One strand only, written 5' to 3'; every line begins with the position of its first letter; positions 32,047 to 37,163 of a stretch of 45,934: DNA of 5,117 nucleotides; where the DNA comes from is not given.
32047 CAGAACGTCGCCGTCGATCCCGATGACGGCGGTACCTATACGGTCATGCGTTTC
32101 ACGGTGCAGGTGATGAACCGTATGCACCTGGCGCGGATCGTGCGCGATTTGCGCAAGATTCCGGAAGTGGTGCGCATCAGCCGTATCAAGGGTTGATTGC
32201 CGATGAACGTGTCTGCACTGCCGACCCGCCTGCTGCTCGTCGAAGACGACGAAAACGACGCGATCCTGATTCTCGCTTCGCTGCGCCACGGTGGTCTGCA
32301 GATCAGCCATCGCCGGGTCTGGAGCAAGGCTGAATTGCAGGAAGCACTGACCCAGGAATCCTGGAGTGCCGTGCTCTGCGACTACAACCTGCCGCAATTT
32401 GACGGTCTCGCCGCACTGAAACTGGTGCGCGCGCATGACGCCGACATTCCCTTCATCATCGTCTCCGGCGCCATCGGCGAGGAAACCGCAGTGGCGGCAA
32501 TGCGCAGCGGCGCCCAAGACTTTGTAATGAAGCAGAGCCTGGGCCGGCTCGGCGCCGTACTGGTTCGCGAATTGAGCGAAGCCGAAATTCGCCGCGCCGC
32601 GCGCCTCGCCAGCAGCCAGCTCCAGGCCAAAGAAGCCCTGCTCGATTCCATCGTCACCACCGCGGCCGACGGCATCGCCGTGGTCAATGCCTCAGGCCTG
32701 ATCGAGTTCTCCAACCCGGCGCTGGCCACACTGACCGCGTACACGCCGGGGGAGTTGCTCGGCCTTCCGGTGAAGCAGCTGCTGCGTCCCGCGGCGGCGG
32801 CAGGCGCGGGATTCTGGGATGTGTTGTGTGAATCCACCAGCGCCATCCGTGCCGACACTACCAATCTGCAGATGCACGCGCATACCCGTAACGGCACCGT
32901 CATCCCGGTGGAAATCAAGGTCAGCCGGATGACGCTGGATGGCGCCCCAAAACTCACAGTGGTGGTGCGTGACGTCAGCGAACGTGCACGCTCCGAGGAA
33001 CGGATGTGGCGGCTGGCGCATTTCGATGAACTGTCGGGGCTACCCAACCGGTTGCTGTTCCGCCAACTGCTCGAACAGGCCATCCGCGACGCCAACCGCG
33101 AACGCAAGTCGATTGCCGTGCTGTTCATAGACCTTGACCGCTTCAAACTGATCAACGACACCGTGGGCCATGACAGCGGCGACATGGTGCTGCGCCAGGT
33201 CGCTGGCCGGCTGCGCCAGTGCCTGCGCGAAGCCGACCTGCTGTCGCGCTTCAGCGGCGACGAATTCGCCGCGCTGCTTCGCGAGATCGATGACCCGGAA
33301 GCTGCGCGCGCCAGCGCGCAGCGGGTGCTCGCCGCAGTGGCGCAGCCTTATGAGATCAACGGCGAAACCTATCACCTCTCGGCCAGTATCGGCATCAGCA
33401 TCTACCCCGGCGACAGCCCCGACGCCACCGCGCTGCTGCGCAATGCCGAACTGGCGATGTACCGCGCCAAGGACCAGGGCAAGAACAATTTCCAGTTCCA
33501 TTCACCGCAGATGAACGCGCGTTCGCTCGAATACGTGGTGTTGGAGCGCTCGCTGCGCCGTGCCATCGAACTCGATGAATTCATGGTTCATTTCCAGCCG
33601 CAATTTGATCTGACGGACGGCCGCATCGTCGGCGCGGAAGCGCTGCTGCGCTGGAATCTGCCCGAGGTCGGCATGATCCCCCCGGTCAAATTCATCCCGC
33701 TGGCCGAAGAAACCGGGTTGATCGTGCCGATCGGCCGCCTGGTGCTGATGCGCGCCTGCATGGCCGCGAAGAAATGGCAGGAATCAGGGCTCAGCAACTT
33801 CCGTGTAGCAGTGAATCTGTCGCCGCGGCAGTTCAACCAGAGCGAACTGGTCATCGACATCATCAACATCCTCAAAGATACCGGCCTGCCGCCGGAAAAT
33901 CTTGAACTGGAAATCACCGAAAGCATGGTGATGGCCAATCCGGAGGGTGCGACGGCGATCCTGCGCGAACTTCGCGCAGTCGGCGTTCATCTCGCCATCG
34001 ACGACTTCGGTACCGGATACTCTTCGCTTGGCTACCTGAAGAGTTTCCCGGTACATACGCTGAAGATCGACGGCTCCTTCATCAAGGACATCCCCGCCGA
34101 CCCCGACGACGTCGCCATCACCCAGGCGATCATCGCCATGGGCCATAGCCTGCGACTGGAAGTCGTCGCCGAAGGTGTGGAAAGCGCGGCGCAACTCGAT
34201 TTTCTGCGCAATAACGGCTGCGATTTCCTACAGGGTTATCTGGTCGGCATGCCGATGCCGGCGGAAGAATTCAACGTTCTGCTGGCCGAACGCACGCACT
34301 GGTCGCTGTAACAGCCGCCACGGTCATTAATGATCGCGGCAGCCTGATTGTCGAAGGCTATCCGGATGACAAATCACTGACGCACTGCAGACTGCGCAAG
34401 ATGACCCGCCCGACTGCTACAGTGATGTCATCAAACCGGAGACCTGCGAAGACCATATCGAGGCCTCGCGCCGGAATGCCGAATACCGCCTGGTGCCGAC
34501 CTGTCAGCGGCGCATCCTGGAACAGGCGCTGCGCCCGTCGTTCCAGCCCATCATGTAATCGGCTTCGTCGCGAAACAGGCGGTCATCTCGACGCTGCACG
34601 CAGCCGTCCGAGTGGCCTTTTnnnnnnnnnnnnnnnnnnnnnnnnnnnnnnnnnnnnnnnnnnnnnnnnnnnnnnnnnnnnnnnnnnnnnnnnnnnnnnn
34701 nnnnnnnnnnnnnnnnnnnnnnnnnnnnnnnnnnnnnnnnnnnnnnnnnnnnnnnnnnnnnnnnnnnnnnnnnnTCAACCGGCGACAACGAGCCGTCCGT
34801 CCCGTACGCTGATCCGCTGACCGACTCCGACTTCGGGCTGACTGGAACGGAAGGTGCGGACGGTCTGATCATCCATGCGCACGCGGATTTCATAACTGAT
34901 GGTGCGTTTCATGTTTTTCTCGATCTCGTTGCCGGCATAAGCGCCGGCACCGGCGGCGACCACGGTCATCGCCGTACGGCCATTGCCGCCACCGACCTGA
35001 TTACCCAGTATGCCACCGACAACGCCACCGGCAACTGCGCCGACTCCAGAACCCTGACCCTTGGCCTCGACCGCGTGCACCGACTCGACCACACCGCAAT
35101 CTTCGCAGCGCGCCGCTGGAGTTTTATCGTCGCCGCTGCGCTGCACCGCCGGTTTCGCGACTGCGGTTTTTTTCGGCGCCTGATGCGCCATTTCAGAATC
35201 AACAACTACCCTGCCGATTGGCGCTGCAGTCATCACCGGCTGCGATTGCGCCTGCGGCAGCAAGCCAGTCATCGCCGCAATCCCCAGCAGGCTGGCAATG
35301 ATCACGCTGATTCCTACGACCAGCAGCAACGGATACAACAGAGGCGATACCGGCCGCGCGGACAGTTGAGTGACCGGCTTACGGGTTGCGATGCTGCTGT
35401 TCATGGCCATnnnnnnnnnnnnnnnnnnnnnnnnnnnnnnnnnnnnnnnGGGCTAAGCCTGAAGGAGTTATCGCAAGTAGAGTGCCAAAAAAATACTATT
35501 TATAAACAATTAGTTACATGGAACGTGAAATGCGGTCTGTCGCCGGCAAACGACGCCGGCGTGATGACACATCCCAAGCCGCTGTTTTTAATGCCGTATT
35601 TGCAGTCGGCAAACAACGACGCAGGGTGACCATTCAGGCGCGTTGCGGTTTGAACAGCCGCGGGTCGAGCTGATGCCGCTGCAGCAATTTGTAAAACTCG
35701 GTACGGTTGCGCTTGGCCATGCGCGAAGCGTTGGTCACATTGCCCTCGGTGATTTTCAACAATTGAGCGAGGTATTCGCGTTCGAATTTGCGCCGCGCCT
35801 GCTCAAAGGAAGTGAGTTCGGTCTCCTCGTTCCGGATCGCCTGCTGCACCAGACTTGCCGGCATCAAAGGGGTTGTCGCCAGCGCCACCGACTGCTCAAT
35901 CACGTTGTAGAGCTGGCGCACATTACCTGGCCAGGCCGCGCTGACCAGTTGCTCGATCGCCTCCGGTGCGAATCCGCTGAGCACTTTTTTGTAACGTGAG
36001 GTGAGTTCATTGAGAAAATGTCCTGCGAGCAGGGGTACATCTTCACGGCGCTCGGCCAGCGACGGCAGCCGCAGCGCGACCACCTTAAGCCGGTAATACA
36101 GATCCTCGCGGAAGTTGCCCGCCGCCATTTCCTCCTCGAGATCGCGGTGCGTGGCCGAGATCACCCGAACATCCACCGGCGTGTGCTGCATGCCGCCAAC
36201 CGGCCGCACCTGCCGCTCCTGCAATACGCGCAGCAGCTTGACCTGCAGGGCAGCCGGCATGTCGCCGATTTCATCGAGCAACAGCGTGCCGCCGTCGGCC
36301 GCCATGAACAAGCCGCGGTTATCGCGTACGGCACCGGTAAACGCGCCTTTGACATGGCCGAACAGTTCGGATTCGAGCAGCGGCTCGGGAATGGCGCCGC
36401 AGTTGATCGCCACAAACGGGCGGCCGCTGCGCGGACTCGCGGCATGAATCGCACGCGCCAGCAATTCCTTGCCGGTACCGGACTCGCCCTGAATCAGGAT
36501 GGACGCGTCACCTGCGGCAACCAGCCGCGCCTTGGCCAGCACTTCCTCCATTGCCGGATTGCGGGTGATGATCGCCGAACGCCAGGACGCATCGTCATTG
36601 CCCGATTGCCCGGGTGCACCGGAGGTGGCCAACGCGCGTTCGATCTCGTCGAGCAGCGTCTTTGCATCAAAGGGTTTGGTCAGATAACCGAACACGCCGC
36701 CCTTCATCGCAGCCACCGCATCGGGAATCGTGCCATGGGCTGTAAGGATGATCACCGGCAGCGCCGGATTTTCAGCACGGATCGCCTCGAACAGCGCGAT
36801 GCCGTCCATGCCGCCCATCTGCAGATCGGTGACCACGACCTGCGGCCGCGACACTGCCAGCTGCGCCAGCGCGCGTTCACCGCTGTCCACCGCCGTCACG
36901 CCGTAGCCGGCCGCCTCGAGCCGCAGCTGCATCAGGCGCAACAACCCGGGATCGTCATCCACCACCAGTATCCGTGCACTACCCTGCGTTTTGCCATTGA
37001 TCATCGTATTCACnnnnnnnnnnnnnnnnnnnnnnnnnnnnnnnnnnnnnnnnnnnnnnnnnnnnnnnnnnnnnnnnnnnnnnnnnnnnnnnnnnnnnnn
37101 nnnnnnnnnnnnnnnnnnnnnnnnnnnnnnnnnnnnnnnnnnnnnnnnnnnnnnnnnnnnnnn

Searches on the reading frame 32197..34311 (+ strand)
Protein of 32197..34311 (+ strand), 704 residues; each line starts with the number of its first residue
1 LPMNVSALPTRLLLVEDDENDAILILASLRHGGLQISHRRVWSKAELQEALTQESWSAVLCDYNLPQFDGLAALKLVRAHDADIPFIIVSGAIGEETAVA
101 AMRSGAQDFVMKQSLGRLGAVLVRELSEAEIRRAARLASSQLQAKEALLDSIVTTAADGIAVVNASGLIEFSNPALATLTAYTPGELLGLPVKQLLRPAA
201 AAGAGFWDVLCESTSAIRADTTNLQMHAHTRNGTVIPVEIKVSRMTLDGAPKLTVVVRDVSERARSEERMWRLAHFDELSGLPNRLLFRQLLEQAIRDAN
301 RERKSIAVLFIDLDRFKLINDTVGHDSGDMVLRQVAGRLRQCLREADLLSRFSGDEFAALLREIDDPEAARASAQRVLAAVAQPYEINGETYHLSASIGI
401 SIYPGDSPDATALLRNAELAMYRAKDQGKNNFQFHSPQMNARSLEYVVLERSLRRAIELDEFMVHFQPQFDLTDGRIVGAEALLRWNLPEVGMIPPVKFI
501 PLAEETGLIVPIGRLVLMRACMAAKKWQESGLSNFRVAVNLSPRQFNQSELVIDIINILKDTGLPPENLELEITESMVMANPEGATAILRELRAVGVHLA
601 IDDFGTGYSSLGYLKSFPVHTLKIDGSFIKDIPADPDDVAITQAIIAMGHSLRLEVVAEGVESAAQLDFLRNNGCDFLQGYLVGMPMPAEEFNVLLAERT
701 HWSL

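Call 6: search_protein_families(library=pfam, proteins=[window:32197-34311:+])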
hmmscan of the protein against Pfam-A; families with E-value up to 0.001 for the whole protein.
window:32197-34311:+ (704 aa): 6 families
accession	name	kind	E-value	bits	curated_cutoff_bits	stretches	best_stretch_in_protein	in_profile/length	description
PF00563.25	EAL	-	1.5e-76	257.3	31.3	1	451-686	2-236/236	EAL domain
PF00990.26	GGDEF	-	4.5e-49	166.8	23.8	1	274-431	1-161/161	Diguanylate cyclase, GGDEF domain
PF00072.30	Response_reg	-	1.4e-13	51.4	30.2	1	13-113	2-100/111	Response regulator receiver domain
PF13426.13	PAS_9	-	8.8e-11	42.4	27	1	158-262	2-103/103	PAS domain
PF00989.32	PAS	-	5.7e-07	30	22.6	1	149-260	3-113/113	PAS fold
PF08448.16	PAS_4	-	1.4e-05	25.7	23.1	1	157-265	5-110/110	PAS fold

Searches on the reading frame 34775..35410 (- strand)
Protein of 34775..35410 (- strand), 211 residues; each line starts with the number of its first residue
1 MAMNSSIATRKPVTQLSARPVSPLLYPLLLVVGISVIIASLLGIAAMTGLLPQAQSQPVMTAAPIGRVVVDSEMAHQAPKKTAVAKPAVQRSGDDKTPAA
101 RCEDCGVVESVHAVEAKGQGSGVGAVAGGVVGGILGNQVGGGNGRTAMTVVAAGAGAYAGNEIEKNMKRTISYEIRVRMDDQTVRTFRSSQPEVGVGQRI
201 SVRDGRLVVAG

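Call 6: search_protein_families(library=pfam, proteins=[window:34775-35410:-])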
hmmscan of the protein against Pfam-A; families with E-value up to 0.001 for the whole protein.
window:34775-35410:- (211 aa): 1 family
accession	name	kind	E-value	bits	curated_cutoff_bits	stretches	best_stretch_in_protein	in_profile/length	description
PF05433.20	Rick_17kDa_Anti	-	5.7e-08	33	24.2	1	124-164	2-43/43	Glycine zipper 2TM domain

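Call 7: search_protein_families(library=ncbifam, proteins=[window:34775-35410:-])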
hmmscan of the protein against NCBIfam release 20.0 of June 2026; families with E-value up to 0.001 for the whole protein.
window:34775-35410:- (211 aa): 2 families
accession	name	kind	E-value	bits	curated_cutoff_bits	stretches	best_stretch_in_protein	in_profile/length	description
NF008437.0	PRK11280.1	equivalog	2.7e-14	53.4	99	1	67-174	20-123/179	hypothetical protein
NF053611.1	YiaD_Gzip_OmpA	equivalog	8.4e-06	25.6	175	1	107-189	15-92/206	YiaD family glycine zipper/OmpA-like lipoprotein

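Call 40: search_solved_structures(query=window:34775-35404:-, max_evalue=1)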
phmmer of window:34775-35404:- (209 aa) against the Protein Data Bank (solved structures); distinct sequences matched with E-value up to 1: 4.
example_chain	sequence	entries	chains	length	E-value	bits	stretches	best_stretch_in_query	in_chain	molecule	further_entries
7ojf_A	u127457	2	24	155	7.3e-11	46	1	103-199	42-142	Outer membrane lipoprotein slyB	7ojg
5e62_B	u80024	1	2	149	0.64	13.6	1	121-185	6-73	Hemagglutinin-esterase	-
4c2f_A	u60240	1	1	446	0.84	13.2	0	165-208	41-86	CARBOXY-TERMINAL PROCESSING PROTEASE CTPB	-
5e5w_B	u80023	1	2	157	0.97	13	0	121-185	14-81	Hemagglutinin-esterase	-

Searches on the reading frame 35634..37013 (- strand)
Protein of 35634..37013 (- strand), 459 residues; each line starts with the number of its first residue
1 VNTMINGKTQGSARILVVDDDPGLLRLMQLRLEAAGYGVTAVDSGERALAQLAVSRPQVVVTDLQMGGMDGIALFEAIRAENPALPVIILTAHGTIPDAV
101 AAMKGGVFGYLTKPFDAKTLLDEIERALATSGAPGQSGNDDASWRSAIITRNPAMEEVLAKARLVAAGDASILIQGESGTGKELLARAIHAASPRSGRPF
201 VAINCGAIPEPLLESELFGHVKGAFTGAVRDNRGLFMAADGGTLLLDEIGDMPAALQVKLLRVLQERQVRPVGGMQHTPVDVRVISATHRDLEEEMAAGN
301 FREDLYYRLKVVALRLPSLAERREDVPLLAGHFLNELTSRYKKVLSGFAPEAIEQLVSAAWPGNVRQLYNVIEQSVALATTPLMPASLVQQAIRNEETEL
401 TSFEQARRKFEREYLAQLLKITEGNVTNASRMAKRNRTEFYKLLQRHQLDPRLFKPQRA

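Call 6: search_protein_families(library=pfam, proteins=[window:35634-37013:-])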
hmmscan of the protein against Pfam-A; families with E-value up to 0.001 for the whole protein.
window:35634-37013:- (459 aa): 8 families
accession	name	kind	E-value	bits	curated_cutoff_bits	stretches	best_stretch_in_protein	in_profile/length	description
PF00158.32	Sigma54_activat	-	5.9e-72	241.3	20.2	1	148-314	1-167/168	Sigma-54 interaction domain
PF00072.30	Response_reg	-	3.1e-31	108.3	30.2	1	15-124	1-110/111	Response regulator receiver domain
PF25601.1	AAA_lid_14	-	3.1e-21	75.4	27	1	321-400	2-81/87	AAA+ ATPase lid domain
PF14532.12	Sigma54_activ_2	-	4.9e-20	72.6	25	1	155-319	7-138/138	Sigma-54 interaction domain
PF07728.20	AAA_5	-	1.2e-07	32.2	22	1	172-290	2-123/139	AAA domain (dynein-related subfamily)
PF00004.35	AAA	-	0.00026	21.9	21.2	0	172-290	1-110/131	ATPase family associated with various cellular activities (AAA)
PF06490.17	FleQ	-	0.00034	21.3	22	1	14-127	1-106/108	Flagellar regulatory protein FleQ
PF13191.12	AAA_16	-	0.00062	20.7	32.6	0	152-224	6-85/167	AAA ATPase domain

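Call 7: search_protein_families(library=ncbifam, proteins=[window:35634-37013:-])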
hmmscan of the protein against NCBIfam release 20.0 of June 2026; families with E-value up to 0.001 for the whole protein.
window:35634-37013:- (459 aa): 107 families (the best 25 are shown)
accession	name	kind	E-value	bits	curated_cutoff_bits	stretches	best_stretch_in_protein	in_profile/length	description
NF011695.0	PRK15115.1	equivalog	2e-191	636.6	763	1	11-455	5-444/445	two-component system response regulator GlrR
TIGR01818.1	ntrC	equivalog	3e-126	421.9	558.6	1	15-420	1-408/463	nitrogen regulation protein NR(I)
NF007689.0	PRK10365.1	equivalog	7.3e-124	413.9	760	1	10-435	3-430/441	sigma-54-dependent response regulator transcription factor ZraR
NF008469.0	PRK11361.1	equivalog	2.8e-118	395.6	714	1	13-451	5-458/461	acetoacetate metabolism transcriptional regulator AtoC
TIGR02915.1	PEP_resp_reg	equivalog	2.5e-114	382.6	502.6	1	15-449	1-444/445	PEP-CTERM-box response regulator transcription factor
NF008176.1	PRK10923.1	equivalog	2.4e-105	352.8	620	1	14-379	5-371/469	nitrogen regulation protein NR(I)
NF051870.1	NAssimRespRegNtrX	equivalog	1.2e-101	340.8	600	1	13-437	2-440/452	nitrogen assimilation response regulator NtrX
NF041552.1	TF_PrdR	equivalog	2.8e-98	329.7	795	1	146-444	267-573/577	sigma-54 dependent transcriptional regulator PrdR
NF041946.1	LuxO_transreg_Vib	equivalog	5.9e-98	328.6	800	1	19-399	3-386/463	quorum-sensing sigma-54 dependent transcriptional regulator LuxO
TIGR01817.1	nifA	equivalog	2.5e-97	326.8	528.85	1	140-403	190-453/534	nif-specific transcriptional activator NifA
NF038308.1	RNA_repair_RtcR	equivalog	2.1e-95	320.6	650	1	143-440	177-479/530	RNA repair transcriptional activator RtcR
NF003451.0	PRK05022.1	equivalog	3.8e-92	309.6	476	1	120-449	164-510/512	nitric oxide reductase transcriptional regulator NorR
NF050807.1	TransRegFlbDCaul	equivalog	5.2e-91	305.8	750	1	34-400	22-368/454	sigma-54-dependent transcriptional regulator FlbD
NF049963.1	RespRegFlgRCampy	domain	2.5e-87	293.5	750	1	15-442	3-422/429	fla regulon two-component system response regulator FlgR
NF011953.0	PRK15424.1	equivalog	1.2e-82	278.3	703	1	142-448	215-535/538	propionate catabolism operon regulatory protein PrpR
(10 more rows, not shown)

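Call 8: find_related_loci(query=window:35634-37013:-, collection=genome_contigs, flank=4000)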
Query window:35634-37013:- (459 aa) in genome_contigs; peptide patterns used: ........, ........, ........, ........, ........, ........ (x = any residue, [..] = any of these).
259 stretches matched a pattern; 106 encode a relative of the query (tblastn E <= 1e-3); the best 80 are kept; 79 distinct loci.
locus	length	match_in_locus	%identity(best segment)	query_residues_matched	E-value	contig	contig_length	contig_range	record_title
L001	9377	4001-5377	98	1-459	0e+0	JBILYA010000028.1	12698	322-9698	MAG: Burkholderiales bacterium isolate ME2018-11-08GD_3300042940_group8_bin203 Rohwer_bin2383_scaffold_4470_c1, whole ge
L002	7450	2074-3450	97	1-459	0e+0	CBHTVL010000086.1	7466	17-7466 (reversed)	MAG TPA_asm: uncultured Burkholderiales bacterium isolate ERR14722429_binner123_Refined_68 genome assembly, contig: ERZ2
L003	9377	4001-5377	95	1-459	0e+0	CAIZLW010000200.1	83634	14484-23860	MAG: uncultured beta proteobacterium isolate Loc090519-7m_bin-0592 genome assembly, contig: bin-0592:200/246, whole geno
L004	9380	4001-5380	90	1-459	0e+0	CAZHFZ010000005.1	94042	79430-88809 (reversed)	MAG TPA_asm: uncultured Bordetella sp. isolate SRP272421_co2_537 genome assembly, contig: NODE_234_length_94042_cov_8.91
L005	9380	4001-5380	90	1-459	0e+0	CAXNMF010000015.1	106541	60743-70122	MAG: Burkholderiales bacterium isolate ME-04may21-LR-25 genome assembly, contig: ME-04may21-LR-C716, whole genome shotgu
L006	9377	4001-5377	86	1-459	0e+0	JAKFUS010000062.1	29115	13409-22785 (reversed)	MAG: Betaproteobacteria bacterium isolate D1_Bin_39 D1_0001241, whole genome shotgun sequence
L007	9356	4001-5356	88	8-459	0e+0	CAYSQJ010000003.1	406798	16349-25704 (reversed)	MAG TPA_asm: uncultured Bordetella sp. isolate SRP329715_co2_8 genome assembly, contig: NODE_20_length_406798_cov_59.295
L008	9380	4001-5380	87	1-459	0e+0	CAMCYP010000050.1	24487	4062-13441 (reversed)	MAG: Bordetella parapertussis isolate ME-08apr19-309 genome assembly, contig: ME-08apr19-C4285, whole genome shotgun seq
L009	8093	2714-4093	86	1-459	0e+0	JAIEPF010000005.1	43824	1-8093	MAG: Burkholderiales bacterium isolate co.spades.DASTOOL.1kb_167 c_000000442351, whole genome shotgun sequence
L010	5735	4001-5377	87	1-459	0e+0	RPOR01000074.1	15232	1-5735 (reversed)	MAG: Betaproteobacteria bacterium isolate concoct.173 concoct.173_Contig_1259504, whole genome shotgun sequence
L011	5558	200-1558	88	6-458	0e+0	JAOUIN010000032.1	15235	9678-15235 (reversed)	MAG: Betaproteobacteria bacterium isolate 4_1_Oct_SF_Bin29 4_1_Oct_SF_Bin29_scaffold_1277_c1, whole genome shotgun seque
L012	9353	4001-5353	88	8-458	0e+0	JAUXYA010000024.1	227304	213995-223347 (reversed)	MAG: Burkholderiales bacterium isolate C18_concoct.bin.105 C18_k141_34527, whole genome shotgun sequence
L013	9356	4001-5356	87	7-458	0e+0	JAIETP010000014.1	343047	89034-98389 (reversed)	MAG: Burkholderiales bacterium isolate time.spades.CONCOCT.2.5kb_015 c_000000000001, whole genome shotgun sequence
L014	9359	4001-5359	87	4-456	0e+0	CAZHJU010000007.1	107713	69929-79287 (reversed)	MAG TPA_asm: uncultured Bordetella sp. isolate SRP344714_co1_340 genome assembly, contig: NODE_443_length_107713_cov_8.9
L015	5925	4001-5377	85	1-459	0e+0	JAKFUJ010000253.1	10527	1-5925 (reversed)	MAG: Betaproteobacteria bacterium isolate D1_Bin_21 D1_0003933, whole genome shotgun sequence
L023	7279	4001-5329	79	15-455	0e+0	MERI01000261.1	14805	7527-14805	MAG: Betaproteobacteria bacterium RIFCSPLOWO2_12_FULL_62_58 rifcsplowo2_12_scaffold_8524, whole genome shotgun sequence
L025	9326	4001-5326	75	15-455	0e+0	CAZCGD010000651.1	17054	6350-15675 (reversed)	MAG TPA_asm: uncultured Streptomycetaceae bacterium isolate binchicken_co165_202 genome assembly, contig: k141_1497556,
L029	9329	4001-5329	71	14-455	0e+0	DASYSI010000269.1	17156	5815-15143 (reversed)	MAG TPA_asm: Burkholderiales bacterium isolate SMAG_U4534 k141_2106419, whole genome shotgun sequence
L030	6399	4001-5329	71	14-455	0e+0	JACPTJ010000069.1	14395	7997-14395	MAG: Betaproteobacteria bacterium isolate NC_groundwater_729_Ag_S-0.65um_62_13 S37_SO-6_scaffold_193327, whole genome sh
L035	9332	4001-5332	64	13-458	0e+0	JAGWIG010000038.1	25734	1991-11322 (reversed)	MAG: Pseudomonadota bacterium isolate REEB109 contig-150_2224, whole genome shotgun sequence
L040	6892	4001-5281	67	30-455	0e+0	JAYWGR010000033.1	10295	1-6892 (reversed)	MAG: Rhizobacter sp. isolate GLR3_GL5_UP_3_concoct_19 GLR3_GL5_UP_3_concoct_19_32, whole genome shotgun sequence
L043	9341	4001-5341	62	11-455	0e+0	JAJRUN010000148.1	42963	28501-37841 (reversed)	MAG: Gammaproteobacteria bacterium isolate Dive96_bin10.188 k141_5087877, whole genome shotgun sequence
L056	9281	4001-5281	60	30-455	2e-170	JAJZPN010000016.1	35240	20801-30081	MAG: Proteobacteria bacterium isolate SKS1.bin125 NODE_2101_length_35240_cov_3.296842, whole genome shotgun sequence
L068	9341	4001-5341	58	14-455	3e-159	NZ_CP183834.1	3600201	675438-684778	Ampullimonas aquatilis strain LMG 28208 chromosome, complete genome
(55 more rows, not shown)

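Call 28: search_protein_families(library=pfam, proteins=[L023:5561-6058:+, L030:5593-6087:+, L035:5922-6506:+, L040:5562-6890:+, L056:5499-7463:+, L043:5622-6395:+, L025:5797-6276:+, L029:5644-5889:+, L068:5600-5872:+], max_evalue=0.01)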
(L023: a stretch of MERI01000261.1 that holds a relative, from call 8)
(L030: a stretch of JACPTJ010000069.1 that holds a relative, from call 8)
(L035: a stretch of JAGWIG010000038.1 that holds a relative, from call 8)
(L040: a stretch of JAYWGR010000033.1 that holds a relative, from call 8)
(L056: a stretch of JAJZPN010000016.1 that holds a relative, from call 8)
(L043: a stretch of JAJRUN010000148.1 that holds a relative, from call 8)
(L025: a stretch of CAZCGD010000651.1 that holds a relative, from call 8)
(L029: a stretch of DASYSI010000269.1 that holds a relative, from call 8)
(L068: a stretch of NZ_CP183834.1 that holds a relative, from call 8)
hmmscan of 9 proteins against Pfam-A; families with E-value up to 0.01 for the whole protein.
L023:5561-6058:+ (166 aa): 7 families
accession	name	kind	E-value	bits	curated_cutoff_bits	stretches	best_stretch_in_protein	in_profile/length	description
PF04972.22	BON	-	1.6e-18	67.2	27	1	99-165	2-68/69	BON domain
PF00036.39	EF-hand_1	-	2.9e-10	39.4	25.4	2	61-84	2-25/29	EF hand domain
PF13202.12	EF-hand_5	-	3.2e-09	36.3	25.9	2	62-82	2-22/25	EF hand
PF13405.12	EF-hand_6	-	1.3e-08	34.3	25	2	39-57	6-24/30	EF-hand domain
PF13499.12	EF-hand_7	-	3.6e-06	27.7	30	1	39-84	8-65/67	EF-hand domain pair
PF13833.12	EF-hand_8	-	1.1e-05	25.5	28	0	60-82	26-48/54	EF-hand domain pair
PF10591.15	SPARC_Ca_bdg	-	0.0061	17.3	22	0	38-83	59-112/113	Secreted protein acidic and rich in cysteine Ca binding region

L030:5593-6087:+ (165 aa): 6 families
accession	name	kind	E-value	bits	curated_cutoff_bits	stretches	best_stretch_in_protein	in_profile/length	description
PF04972.22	BON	-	1.2e-18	67.6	27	1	97-164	1-68/69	BON domain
PF00036.39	EF-hand_1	-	5.6e-11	41.6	25.4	2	35-53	3-21/29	EF hand domain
PF13202.12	EF-hand_5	-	1.9e-10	40.1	25.9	2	36-53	3-20/25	EF hand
PF13405.12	EF-hand_6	-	7e-09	35.1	25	1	36-53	4-21/30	EF-hand domain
PF13499.12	EF-hand_7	-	1e-07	32.6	30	2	36-83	6-65/67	EF-hand domain pair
PF13833.12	EF-hand_8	-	0.00047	20.3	28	0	64-81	31-48/54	EF-hand domain pair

L035:5922-6506:+ (195 aa): 2 families
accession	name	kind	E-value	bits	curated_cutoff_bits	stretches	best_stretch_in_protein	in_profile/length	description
PF05433.20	Rick_17kDa_Anti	-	2e-08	34.5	24.2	1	107-147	2-43/43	Glycine zipper 2TM domain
PF13488.11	Gly-zipper_Omp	-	0.00012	22.3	25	1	106-147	1-39/46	Glycine zipper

L040:5562-6890:+ (443 aa): 4 families
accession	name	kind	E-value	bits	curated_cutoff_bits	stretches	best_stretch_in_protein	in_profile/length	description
PF13632.12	Glyco_trans_2_3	-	1.1e-14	55.2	27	1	264-421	2-145/198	Glycosyl transferase family group 2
PF00535.33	Glycos_transf_2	-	1.2e-14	55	23.3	1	168-350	2-166/168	Glycosyl transferase family 2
PF13641.12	Glyco_tranf_2_3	-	8.3e-07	29.7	27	1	200-414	31-229/230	Glycosyltransferase like family 2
PF13506.12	Glyco_transf_21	-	2.9e-06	27.3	21.7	1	260-412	30-172/174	Glycosyl transferase family 21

L056:5499-7463:+ (655 aa): 4 families
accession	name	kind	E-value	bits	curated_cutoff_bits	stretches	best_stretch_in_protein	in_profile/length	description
PF13632.12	Glyco_trans_2_3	-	9.1e-15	55.4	27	1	244-466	3-188/198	Glycosyl transferase family group 2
PF00535.33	Glycos_transf_2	-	9.5e-12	45.6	23.3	1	147-329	2-166/168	Glycosyl transferase family 2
PF13506.12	Glyco_transf_21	-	6.4e-06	26.2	21.7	1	239-391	30-172/174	Glycosyl transferase family 21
PF13641.12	Glyco_tranf_2_3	-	0.003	18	27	1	179-393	31-229/230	Glycosyltransferase like family 2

L043:5622-6395:+ (258 aa): 3 families
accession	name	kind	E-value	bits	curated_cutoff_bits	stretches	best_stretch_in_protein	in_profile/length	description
PF13444.12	Acetyltransf_5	-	1.9e-16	61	22.4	1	29-137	1-101/102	Acetyltransferase (GNAT) domain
PF21926.2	FeeM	-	3.2e-07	30.7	27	1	25-130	1-95/158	N-acyl amino acid synthase FeeM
PF00765.23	Autoind_synth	-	8.6e-06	25.9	24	1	23-79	10-64/183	Autoinducer synthase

L025:5797-6276:+ (160 aa): 0 families

L029:5644-5889:+ (82 aa): 0 families

L068:5600-5872:+ (91 aa): 0 families
